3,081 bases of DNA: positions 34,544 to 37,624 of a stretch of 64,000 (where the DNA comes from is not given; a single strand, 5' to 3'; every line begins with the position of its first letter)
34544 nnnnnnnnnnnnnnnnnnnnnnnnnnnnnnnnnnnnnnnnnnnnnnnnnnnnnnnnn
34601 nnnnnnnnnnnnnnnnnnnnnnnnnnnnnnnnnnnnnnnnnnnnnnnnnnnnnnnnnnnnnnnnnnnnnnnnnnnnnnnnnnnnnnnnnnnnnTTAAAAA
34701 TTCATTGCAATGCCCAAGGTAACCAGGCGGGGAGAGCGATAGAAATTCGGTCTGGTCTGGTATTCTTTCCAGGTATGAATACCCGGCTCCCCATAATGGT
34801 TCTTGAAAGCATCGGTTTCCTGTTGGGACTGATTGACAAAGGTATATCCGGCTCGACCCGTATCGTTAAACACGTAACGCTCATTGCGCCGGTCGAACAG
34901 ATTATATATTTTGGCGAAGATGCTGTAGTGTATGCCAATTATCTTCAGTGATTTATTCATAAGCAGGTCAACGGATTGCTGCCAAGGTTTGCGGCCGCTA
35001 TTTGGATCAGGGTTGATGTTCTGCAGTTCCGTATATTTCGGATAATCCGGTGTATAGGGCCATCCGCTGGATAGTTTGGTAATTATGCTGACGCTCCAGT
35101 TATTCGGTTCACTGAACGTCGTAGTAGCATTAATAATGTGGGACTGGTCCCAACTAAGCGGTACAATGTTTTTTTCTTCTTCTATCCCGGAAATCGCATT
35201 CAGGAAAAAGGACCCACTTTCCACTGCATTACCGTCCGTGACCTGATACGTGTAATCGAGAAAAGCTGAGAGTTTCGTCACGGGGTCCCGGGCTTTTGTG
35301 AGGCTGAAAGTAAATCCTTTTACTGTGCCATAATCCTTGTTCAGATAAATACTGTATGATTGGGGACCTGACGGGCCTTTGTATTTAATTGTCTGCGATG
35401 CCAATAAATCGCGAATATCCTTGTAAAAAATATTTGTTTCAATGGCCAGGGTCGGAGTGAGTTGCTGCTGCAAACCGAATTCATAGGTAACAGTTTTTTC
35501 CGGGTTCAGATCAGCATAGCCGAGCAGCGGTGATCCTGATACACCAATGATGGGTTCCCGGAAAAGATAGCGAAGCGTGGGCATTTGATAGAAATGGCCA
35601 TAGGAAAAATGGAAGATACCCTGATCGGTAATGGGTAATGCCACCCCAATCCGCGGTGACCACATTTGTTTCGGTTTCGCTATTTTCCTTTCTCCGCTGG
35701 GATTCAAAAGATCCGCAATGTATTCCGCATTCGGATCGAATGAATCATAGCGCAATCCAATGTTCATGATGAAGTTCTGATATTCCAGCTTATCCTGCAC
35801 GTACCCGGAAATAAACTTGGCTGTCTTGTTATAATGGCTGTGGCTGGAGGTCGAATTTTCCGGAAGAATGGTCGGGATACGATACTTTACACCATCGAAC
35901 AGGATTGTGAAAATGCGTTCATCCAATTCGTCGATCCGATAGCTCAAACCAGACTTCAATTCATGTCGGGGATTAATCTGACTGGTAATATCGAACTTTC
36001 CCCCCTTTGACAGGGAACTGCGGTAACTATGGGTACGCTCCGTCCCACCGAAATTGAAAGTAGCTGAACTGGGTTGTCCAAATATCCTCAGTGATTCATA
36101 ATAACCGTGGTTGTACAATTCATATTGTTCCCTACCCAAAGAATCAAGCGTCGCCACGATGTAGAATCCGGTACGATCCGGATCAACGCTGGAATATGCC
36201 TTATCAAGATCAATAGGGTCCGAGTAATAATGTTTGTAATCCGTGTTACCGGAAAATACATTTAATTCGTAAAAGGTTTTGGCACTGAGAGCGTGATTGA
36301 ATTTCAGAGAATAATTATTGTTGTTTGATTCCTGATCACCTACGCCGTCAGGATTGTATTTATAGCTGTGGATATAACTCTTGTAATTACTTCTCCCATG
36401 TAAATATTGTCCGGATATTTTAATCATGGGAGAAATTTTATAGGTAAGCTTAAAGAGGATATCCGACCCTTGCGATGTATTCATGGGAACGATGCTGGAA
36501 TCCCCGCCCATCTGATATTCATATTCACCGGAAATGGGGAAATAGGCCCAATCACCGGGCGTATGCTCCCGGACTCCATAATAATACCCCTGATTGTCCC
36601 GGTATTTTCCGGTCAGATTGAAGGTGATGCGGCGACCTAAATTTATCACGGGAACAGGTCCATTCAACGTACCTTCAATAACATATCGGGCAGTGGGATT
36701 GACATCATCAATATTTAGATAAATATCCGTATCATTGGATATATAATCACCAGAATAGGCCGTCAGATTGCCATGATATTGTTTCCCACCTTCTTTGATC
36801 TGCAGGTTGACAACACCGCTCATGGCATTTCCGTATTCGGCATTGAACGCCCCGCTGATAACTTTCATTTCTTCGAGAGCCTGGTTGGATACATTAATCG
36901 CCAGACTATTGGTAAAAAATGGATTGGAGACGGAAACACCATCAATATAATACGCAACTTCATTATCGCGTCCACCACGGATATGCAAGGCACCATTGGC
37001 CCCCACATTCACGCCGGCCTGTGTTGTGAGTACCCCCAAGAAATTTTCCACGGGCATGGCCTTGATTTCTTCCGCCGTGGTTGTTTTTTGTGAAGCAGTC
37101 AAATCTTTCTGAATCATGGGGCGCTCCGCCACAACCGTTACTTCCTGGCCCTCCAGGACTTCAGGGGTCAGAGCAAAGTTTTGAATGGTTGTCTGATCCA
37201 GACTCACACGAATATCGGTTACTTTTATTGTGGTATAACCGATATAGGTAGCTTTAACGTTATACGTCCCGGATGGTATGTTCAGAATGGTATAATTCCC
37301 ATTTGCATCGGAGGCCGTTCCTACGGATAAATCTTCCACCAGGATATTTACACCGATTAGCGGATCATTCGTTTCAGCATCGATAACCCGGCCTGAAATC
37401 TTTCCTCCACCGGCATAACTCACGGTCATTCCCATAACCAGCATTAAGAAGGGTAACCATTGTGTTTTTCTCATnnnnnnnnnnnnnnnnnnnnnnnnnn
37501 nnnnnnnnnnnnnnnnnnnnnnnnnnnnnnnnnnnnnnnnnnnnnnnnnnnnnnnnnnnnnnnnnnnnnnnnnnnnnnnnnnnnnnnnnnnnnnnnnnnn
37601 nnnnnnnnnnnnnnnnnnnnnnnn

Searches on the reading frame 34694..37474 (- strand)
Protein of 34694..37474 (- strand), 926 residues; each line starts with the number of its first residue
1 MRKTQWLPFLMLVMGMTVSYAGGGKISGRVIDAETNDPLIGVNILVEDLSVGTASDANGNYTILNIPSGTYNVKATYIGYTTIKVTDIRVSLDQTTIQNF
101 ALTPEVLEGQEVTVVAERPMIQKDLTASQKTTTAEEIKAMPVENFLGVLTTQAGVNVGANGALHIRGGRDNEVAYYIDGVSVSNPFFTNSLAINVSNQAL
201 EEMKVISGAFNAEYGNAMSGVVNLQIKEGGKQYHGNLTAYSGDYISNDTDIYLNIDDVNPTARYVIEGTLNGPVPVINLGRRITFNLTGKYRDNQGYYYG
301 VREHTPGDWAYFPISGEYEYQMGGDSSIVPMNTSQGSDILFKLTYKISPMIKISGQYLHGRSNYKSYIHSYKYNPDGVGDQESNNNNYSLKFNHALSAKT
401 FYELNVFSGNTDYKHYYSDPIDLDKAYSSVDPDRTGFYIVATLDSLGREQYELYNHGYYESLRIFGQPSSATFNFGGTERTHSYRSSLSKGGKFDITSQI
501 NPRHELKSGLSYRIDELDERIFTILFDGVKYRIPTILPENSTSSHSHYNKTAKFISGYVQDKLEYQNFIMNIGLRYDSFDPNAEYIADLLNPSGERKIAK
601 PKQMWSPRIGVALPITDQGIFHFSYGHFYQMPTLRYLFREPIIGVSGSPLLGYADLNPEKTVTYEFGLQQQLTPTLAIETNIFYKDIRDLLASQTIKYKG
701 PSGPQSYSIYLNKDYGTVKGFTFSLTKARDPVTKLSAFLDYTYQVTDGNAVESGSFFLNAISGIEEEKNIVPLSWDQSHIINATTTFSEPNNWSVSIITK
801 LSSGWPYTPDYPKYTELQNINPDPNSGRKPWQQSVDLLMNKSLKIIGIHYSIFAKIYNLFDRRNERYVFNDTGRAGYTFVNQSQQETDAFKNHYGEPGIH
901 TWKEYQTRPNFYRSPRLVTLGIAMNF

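Call 3: search_protein_families(library=pfam, proteins=[window:34694-37474:-])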
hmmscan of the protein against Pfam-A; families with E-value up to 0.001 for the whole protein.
window:34694-37474:- (926 aa): 3 families
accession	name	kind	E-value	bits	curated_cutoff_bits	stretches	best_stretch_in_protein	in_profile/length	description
PF13715.12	CarbopepD_reg_2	-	8.7e-21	74.2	32.2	1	26-114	1-88/88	CarboxypepD_reg-like domain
PF13620.12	CarboxypepD_reg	-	2.1e-18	66.9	32.3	1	26-103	2-82/82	Carboxypeptidase regulatory-like domain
PF07715.20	Plug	-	1.9e-12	48.1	23.9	1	123-221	3-107/107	TonB-dependent Receptor Plug Domain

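Call 4: search_protein_families(library=ncbifam, proteins=[window:34694-37474:-])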
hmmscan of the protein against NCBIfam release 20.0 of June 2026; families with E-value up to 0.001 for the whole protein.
window:34694-37474:- (926 aa): 9 families
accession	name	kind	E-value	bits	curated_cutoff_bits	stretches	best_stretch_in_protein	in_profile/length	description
TIGR04056.1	OMP_RagA_SusC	subfamily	2.3e-22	79.2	368.25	1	25-227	2-204/981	SusC/RagA family TonB-linked outer membrane protein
NF049946.1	TonB_dep_CU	exception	5e-12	44.9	700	1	551-749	393-578/683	TonB-dependent receptor, CU motif-type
NF052345.1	S_layer_anammox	exception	5.9e-12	43.8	1400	1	17-156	1305-1441/1596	Kustd1514 family S-layer glycoprotein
NF049944.1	TonB_dep_PUIUD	equivalog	6.5e-12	44.6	850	1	549-747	388-574/686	TonB-dependent receptor, PUIUD motif-type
NF041535.1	TonB_rec_PqqU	equivalog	3.5e-07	28.9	1200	1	173-247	77-150/676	TonB-dependent receptor PqqU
NF010010.0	PRK13483.1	equivalog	7.7e-07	27.5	927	1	605-745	404-547/660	ligand-gated channel protein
NF010048.1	PRK13524.1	subfamily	9.1e-07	27.7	493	1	195-241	143-190/744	FepA family TonB-dependent siderophore receptor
NF053590.1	TonB_dep_TOL0244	equivalog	9.9e-05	21.1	645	0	105-241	8-153/604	TOL_0244 family TonB-dependent receptor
NF010038.0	PRK13513.1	equivalog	0.00018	20.2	942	0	198-240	135-178/659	ligand-gated channel protein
